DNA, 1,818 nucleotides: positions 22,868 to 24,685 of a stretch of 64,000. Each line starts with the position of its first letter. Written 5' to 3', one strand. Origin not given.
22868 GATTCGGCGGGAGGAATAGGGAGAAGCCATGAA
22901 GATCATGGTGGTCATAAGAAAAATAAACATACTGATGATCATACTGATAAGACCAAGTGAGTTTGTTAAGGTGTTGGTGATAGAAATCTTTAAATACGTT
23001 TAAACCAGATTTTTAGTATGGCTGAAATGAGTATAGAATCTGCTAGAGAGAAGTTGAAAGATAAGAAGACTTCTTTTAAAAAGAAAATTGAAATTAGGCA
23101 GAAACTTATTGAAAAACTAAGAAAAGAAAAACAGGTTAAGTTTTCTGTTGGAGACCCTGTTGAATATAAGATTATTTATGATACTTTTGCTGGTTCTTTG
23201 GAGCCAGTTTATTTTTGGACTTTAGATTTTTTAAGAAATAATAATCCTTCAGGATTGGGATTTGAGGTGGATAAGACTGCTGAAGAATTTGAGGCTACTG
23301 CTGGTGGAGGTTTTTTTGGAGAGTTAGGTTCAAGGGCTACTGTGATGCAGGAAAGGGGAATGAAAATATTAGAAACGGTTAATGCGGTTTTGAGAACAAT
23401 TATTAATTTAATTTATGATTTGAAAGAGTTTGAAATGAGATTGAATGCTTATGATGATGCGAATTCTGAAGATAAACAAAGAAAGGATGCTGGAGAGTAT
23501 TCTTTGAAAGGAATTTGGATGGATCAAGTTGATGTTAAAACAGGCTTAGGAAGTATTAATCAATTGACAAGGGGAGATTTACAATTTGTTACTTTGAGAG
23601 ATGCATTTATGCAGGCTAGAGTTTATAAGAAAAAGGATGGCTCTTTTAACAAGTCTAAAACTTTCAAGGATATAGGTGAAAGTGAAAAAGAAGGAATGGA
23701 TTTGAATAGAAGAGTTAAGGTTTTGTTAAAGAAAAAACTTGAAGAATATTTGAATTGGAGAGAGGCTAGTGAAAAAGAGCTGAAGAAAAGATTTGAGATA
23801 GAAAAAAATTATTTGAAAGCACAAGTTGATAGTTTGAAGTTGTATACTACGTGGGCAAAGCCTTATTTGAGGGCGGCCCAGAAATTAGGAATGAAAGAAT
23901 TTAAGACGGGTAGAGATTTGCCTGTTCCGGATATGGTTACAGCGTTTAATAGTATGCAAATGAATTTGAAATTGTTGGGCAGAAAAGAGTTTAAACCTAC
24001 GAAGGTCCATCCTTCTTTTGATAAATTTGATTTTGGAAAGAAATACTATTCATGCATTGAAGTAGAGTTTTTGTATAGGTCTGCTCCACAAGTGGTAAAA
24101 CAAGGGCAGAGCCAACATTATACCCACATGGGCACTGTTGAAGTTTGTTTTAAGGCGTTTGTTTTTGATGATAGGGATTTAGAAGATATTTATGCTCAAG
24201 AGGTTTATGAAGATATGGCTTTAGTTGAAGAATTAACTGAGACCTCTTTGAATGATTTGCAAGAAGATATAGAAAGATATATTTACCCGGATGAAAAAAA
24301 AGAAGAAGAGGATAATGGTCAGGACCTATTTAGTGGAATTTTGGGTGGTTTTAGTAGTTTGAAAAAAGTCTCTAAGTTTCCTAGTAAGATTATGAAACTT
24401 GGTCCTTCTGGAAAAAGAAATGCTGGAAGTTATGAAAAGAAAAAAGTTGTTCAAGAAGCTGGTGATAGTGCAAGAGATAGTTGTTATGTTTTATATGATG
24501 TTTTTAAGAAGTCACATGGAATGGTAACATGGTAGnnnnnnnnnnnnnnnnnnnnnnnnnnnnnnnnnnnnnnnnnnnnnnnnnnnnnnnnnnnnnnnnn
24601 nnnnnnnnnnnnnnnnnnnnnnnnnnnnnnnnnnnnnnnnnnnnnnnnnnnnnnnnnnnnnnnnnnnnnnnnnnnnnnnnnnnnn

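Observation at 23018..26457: Endonuclease IV-like TIM barrel split by a ~300-aa coiled-coil insertion, start-coupled to a 505-aa unknown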

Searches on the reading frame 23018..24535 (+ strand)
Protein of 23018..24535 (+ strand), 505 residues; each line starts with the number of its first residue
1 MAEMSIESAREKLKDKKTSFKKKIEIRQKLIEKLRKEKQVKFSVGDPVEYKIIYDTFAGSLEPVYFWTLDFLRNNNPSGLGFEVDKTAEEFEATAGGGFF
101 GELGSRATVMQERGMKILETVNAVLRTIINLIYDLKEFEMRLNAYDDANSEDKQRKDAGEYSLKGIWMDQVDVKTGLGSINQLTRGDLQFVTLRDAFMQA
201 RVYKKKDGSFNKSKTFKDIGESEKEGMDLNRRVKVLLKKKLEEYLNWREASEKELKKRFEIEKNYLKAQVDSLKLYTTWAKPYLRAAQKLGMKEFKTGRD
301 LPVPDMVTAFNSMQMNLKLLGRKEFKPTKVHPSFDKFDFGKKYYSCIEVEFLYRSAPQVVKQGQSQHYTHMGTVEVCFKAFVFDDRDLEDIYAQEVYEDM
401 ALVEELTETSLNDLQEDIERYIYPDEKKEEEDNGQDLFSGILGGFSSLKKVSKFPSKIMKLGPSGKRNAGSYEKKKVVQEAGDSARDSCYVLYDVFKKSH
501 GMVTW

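Call 3: search_protein_families(library=pfam, proteins=[window:23018-24535:+], max_evalue=1)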
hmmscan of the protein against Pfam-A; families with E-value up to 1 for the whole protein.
window:23018-24535:+ (505 aa): 0 families

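Call 4: search_protein_families(library=ncbifam, proteins=[window:23018-24535:+], max_evalue=1)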
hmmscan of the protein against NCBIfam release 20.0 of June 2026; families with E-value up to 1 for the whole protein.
window:23018-24535:+ (505 aa): 0 families

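Call 6: search_solved_structures(query=window:23018-24535:+, max_evalue=1)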
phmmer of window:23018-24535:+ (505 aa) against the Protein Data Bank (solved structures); distinct sequences matched with E-value up to 1: 0.

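Call 9: find_homologous_proteins(query=window:23018-24535:+)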
Query window:23018-24535:+ (505 aa): 752 proteins with E <= 0.001 among 8000 candidates; the best 120 are listed.
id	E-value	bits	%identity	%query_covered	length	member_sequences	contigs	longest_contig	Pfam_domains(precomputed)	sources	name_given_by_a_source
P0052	0.0e+0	1123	100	100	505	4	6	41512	-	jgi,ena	-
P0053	5.4e-234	796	73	100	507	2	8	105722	-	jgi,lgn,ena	jgi:hypothetical protein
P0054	4.9e-232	789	72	100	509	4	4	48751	-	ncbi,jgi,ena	-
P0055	1.3e-223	761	68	100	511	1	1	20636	-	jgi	-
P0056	1.0e-206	706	67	99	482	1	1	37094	-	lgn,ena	-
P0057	2.8e-202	691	64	99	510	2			-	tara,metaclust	tara:strand:- start:660 stop:2192 length:1533 start_codon:yes stop_codon:yes gene_type:complete|meta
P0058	3.9e-200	684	64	99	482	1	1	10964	-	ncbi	-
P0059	6.0e-200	683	64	99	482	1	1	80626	-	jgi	jgi:hypothetical protein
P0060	4.6e-199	680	65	99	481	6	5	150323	-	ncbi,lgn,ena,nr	ncbi:hypothetical protein HOD25_03025 [archaeon]|nr:hypothetical protein [archaeon]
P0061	1.2e-198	679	64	99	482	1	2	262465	-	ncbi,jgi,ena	-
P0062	8.2e-198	676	63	99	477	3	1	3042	-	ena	-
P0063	3.9e-194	664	62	99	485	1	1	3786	-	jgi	jgi:hypothetical protein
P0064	4.6e-177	608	57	99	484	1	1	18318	-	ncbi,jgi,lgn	-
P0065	1.9e-173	596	57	100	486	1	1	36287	-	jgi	-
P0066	4.0e-170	585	57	99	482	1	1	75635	-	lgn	-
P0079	1.9e-157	543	53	100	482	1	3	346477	-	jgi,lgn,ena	jgi:hypothetical protein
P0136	6.3e-119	416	45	99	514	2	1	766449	-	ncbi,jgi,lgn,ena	ncbi:MAG: hypothetical protein WC413_01900 [Candidatus Nanoarchaeia archaeon]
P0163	6.5e-109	383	42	90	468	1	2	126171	-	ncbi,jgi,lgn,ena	-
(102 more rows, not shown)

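Call 13: search_protein_families(library=phrogs, proteins=[window:23018-24535:+], max_evalue=1)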
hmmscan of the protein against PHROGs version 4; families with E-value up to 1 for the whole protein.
window:23018-24535:+ (505 aa): 0 families

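Call 14: search_protein_families(library=padloc, proteins=[window:23018-24535:+], max_evalue=1)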
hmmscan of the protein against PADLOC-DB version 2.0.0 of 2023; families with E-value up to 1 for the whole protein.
window:23018-24535:+ (505 aa): 0 families

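Call 25: search_solved_structures(query=A2, max_evalue=1)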
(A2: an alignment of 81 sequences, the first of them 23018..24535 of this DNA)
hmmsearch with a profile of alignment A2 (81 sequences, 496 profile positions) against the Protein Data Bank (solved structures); distinct sequences matched with E-value up to 1: 2.
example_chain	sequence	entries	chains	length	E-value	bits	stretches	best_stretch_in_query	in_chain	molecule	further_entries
6o62_A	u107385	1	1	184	0.09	14.8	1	303-443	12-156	Ras-related protein SEC4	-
2lvh_A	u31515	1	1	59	0.26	13.3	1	329-382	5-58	Putative zinc finger protein ORF59a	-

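Call 28: predict_structure(alignment_id=A2)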
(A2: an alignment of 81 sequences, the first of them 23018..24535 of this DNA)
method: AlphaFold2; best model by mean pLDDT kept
length: 505 residues; sequences in the alignment: 81
mean_pLDDT: 77.8   pTM: 0.62
mean pLDDT of the five models: 77.8, 77.5, 76.9, 76.1, 75.6
residues with pLDDT >= 90: 191; 70-90: 152; 50-70: 113; < 50: 49
segments of 3 or more residues with pLDDT < 50: 94-100, 425-456, 459-461
pLDDT, mean of each block of 10 residues (from residue 1): 83 83 86 94 94 78 88 93 82 47 57 70 81 89 91 91 91 81 65 85 89 89 75 88 93 92 85 69 59 58 57 79 95 92 96 74 57 90 93 69 58 70 52 40 41 47 73 96 97 92 66
secondary structure, 60 per line:
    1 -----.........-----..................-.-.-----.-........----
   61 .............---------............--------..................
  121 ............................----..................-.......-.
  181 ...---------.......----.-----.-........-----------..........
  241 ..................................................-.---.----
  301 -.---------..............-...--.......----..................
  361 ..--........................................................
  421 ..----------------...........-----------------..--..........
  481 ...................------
elements in order: H6-14 H20-37 E49-56 H61-73 E83-94 H103-148 H153-170 H172-178 H180-183 H193-199 H212-219 H231-290 E312-325 H332-336 E343-362 E365-384 H385-422 H439-449 H471-499

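Call 30: fold_search(model_id=the predicted structure, library=pdb)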
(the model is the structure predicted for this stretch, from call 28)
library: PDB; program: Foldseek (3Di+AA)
matches with E <= 10: 327; with E <= 0.001: 0
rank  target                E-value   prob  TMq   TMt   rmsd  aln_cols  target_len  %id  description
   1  5bun_A                3.8e-02  0.25  0.14  0.16  34.6       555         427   10  Crystal structure of an antigenic outer membrane protein ST50 from Salmonella Typhi (released 2015-12-23)
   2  4tko                  7.4e-02  0.15  0.11  0.14  26.1       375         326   12  Structure of the periplasmic adaptor protein EmrA (released 2014-07-09)
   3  9a2x_MODEL_1_A        9.0e-02  0.20  0.14  0.15  34.6       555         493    9  Model of E. coli TolC by in-cell photo-crosslinking MS and deep learning (released 2023-02-24)
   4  5bun_B                3.1e-01  0.08  0.11  0.13  36.5       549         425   10  Crystal structure of an antigenic outer membrane protein ST50 from Salmonella Typhi (released 2015-12-23)
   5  5f7n_A                3.1e-01  0.07  0.09  0.10  22.0       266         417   10  Blood group antigen binding adhesin BabA of Helicobacter pylori strain 17875 in complex with blood group A Lewis b pen (released 2016-01-20)
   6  5f7y_A                3.4e-01  0.06  0.08  0.08  22.4       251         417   10  Blood group antigen binding adhesin BabA of Helicobacter pylori strain 17875 in complex with blood group A type-1 hexa (released 2016-01-20)
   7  4tql_A                5.0e-01  0.35  0.17  0.31  38.4       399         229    9  Computationally designed three helix bundle (released 2014-10-15)
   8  1izn_B                5.0e-01  0.18  0.10  0.16  22.3       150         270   11  Crystal Structure of Actin Filament Capping Protein CapZ (released 2003-04-08)
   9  4tql_B                5.0e-01  0.16  0.13  0.23  35.2       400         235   10  Computationally designed three helix bundle (released 2014-10-15)
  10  6f5p_A                5.8e-01  0.10  0.11  0.08  23.5       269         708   10  A mechanism for the activation of the influenza virus transcriptase (released 2018-09-19)
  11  6t1a                  6.1e-01  0.08  0.08  0.14   8.7        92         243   11  Structure of mosquitocidal Cyt1Aa protoxin obtained by Serial Femtosecond Crystallography on in vivo grown crystals at p (released 2020-10-14)
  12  5f8q_A                6.1e-01  0.06  0.09  0.10  21.4       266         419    9  Blood group antigen binding adhesin BabA of Helicobacter pylori strain S831 in complex with Nanobody Nb-ER19 (released 2016-01-20)
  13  9y9l_Z                6.4e-01  0.18  0.10  0.16  20.2       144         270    8  CP at the barbed end with one cofilin on second-to-last subunit (released 2026-03-04)
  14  6wm3_O                6.7e-01  0.03  0.08  0.10  42.9       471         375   11  Human V-ATPase in state 2 with SidK and ADP (released 2020-11-11)
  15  5f8r_A                7.0e-01  0.04  0.07  0.09  26.9       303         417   12  Blood group antigen binding adhesin BabA of Helicobacter pylori strain S831 in complex with blood group H Lewis b hexa (released 2016-01-20)
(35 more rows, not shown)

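Call 35: find_encoding_contigs(protein=P0136, flank=7000, max_places=1)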
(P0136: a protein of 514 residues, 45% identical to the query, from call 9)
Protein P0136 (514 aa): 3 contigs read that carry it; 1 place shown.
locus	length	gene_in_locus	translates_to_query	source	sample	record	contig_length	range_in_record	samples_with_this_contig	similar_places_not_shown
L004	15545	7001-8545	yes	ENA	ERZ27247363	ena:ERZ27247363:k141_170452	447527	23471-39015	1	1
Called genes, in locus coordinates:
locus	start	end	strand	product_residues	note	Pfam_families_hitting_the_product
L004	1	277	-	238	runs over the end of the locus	PF01978:TrmB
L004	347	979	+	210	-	-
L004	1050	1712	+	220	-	-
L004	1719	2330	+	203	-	-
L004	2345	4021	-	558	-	PF00749:tRNA-synt_1c, PF03950:tRNA-synt_1c_C, PF20974:tRNA-synt_1c_C2 (weak)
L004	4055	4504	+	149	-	PF13636:Methyltranf_PUA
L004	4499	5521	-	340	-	PF00990:GGDEF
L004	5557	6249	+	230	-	PF08713:DNA_alkylation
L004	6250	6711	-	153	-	PF01252:Peptidase_A8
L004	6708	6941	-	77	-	-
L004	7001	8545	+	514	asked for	-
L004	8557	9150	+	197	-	-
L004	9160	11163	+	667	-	PF01261:AP_endonuc_2 (weak)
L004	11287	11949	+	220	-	PF02585:PIG-L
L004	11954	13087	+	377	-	PF13439:Glyco_transf_4, PF00534:Glycos_transf_1, PF13692:Glyco_trans_1_4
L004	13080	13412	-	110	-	-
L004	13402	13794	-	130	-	-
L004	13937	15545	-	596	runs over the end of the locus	PF01850:PIN, PF13173:AAA_14 (faint), PF00437:T2SSE, PF07650:KH_2 (weak), PF00013:KH_1 (weak)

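Call 36: find_encoding_contigs(protein=P0163, flank=7000, max_places=1)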
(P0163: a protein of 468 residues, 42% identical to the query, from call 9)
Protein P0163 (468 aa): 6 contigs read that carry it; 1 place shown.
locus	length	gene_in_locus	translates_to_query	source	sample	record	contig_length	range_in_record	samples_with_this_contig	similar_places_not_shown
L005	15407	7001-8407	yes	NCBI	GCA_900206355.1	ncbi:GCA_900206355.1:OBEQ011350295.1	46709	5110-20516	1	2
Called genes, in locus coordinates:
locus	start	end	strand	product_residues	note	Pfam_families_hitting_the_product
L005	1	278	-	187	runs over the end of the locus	-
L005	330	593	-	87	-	PF18893:DUF5652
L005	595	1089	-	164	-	-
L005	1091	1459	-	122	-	-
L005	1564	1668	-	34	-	-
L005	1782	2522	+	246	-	-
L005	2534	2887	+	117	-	-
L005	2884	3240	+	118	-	-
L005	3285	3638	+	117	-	-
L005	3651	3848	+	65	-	-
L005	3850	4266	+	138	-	-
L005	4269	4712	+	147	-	PF13636:Methyltranf_PUA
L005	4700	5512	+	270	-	-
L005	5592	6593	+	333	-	-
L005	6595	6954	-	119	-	PF01252:Peptidase_A8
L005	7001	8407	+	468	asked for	-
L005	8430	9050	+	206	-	-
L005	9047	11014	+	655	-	PF01261:AP_endonuc_2 (weak)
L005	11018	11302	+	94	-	-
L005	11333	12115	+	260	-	PF01909:NTP_transf_2, PF18765:Polbeta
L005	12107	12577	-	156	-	-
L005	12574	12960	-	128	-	-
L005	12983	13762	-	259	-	-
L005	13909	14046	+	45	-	-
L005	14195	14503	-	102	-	PF00338:Ribosomal_S10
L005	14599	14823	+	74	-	PF10884:DUF2683 (weak)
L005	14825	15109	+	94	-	-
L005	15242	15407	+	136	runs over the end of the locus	PF03413:PepSY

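Call 37: find_encoding_contigs(protein=P0079, flank=7000, max_places=1)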
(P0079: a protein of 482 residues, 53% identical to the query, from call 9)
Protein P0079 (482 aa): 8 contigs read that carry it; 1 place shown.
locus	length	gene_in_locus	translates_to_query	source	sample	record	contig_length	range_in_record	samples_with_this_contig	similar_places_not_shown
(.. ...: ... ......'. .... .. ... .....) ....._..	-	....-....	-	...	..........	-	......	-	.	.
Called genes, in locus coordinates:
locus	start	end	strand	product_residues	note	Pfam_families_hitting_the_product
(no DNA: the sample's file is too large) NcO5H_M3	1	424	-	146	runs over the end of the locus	-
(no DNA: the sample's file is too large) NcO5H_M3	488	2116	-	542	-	PF00749:tRNA-synt_1c, PF03950:tRNA-synt_1c_C, PF20974:tRNA-synt_1c_C2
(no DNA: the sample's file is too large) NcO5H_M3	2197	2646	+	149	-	PF13636:Methyltranf_PUA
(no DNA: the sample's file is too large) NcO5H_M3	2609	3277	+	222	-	PF01209:Ubie_methyltran (faint), PF02353:CMAS (faint), PF13489:Methyltransf_23, PF13847:Methyltransf_31, PF08241:Methyltransf_11, PF08242:Methyltransf_12 (weak), PF13649:Methyltransf_25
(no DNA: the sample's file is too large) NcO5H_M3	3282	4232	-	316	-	PF00579:tRNA-synt_1b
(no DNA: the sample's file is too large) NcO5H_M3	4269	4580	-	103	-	-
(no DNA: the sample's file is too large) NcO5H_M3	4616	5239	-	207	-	PF00990:GGDEF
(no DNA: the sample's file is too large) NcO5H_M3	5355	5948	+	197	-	-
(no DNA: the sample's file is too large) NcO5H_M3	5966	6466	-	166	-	-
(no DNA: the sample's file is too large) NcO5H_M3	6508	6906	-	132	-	PF01252:Peptidase_A8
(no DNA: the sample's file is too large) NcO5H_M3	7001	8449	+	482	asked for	-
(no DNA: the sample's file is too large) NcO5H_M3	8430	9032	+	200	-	-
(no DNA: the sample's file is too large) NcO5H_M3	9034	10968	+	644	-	PF01261:AP_endonuc_2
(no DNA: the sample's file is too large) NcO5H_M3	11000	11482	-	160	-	PF06445:GyrI-like, PF14526:Cass2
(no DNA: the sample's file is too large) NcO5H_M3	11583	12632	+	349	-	PF18765:Polbeta (faint), PF01909:NTP_transf_2 (weak)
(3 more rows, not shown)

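Call 39: search_protein_families(library=pfam, proteins=[L004:8557-9150:+, L005:8430-9050:+, L005:11018-11302:+], max_evalue=1)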
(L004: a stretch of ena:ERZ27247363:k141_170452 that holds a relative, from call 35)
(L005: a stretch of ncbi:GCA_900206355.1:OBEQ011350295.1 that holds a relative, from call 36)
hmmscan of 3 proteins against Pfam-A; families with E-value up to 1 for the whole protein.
L004:8557-9150:+ (197 aa): 3 families
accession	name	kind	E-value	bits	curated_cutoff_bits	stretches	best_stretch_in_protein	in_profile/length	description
PF09748.14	Med10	-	0.067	13.5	23.3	1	12-73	2-57/119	Transcription factor subunit Med10 of Mediator complex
PF11965.13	DUF3479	-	0.068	13.8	27.4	1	89-158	12-81/159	Domain of unknown function (DUF3479)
PF09202.17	Rio2_N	-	0.13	13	27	1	121-182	10-72/82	Rio2, N-terminal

L005:8430-9050:+ (206 aa): 2 families
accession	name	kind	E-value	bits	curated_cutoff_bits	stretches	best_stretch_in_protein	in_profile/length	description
PF04363.17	DUF496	-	0.025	15.2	23.2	1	9-62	24-77/93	Protein of unknown function (DUF496)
PF05203.21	Hom_end_hint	-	0.16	12.4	32.1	1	15-94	93-172/228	Hom_end-associated Hint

L005:11018-11302:+ (94 aa): 2 families
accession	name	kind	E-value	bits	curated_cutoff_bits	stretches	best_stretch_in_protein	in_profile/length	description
PF16491.10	Peptidase_M48_N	-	0.093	13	27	1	35-82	89-134/179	CAAX prenyl protease N-terminal, five membrane helices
PF01956.21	EMC3_TMCO1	-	0.23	11.7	27.1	1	1-48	87-129/169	Integral membrane protein EMC3/TMCO1-like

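Call 55: fold_search(model_id=the predicted structure, library=viral)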
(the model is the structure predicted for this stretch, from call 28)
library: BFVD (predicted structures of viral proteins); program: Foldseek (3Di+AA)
matches with E <= 10: 619; with E <= 0.001: 0
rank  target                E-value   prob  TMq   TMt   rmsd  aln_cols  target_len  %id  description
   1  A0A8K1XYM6            1.4e-02  0.18  0.10  0.10  24.0       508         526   11  (no name in the UniProt tables at hand)
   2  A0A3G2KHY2            1.5e-02  0.80  0.19  0.10  19.8       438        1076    8  Uncharacterized protein [Arthrobacter phage Maureen]
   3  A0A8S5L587            1.5e-02  0.11  0.09  0.09  25.9       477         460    9  Maturation protein (Fragment) [ssRNA phage SRR5466365_3]
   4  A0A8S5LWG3            3.7e-02  0.33  0.15  0.16  26.8       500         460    8  Internal head protein [Myoviridae sp. cto1k8]
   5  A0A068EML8            8.2e-02  0.15  0.12  0.13  23.9       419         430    8  Maturation/attachment protein [Marine phage EC]
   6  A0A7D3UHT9            9.5e-02  0.28  0.17  0.19  26.6       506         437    8  (no name in the UniProt tables at hand)
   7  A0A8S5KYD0            1.0e-01  0.07  0.09  0.10  26.7       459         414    9  Maturation protein (Fragment) [ssRNA phage ESE019]
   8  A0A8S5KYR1            1.0e-01  0.09  0.10  0.12  26.8       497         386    8  Maturation protein [ssRNA phage Gephyllon.1_14]
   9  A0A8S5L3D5            1.1e-01  0.08  0.09  0.11  28.5       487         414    8  Maturation protein [ssRNA phage Esthiorhiza.2_37]
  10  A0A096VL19            1.2e-01  0.51  0.20  0.10  31.6       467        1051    9  M23ase beta-sheet core domain-containing protein [Synechococcus phage S-CBP2]
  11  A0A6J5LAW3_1          1.3e-01  0.08  0.09  0.04  57.5       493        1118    8  Uncharacterized protein [uncultured Caudovirales phage]
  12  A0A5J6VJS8            1.3e-01  0.21  0.08  0.13  27.6       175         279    9  Uncharacterized protein [Megaviridae environmental sample]
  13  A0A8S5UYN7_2          1.5e-01  0.30  0.17  0.12  24.7       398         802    8  Endosialidase chaperone [Siphoviridae sp. ctkKt3]
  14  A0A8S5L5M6            1.6e-01  0.06  0.10  0.10  26.6       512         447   10  Maturation protein [ssRNA phage SRR6960549_4]
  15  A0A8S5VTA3            1.8e-01  0.16  0.08  0.16  14.2       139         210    6  (no name in the UniProt tables at hand)
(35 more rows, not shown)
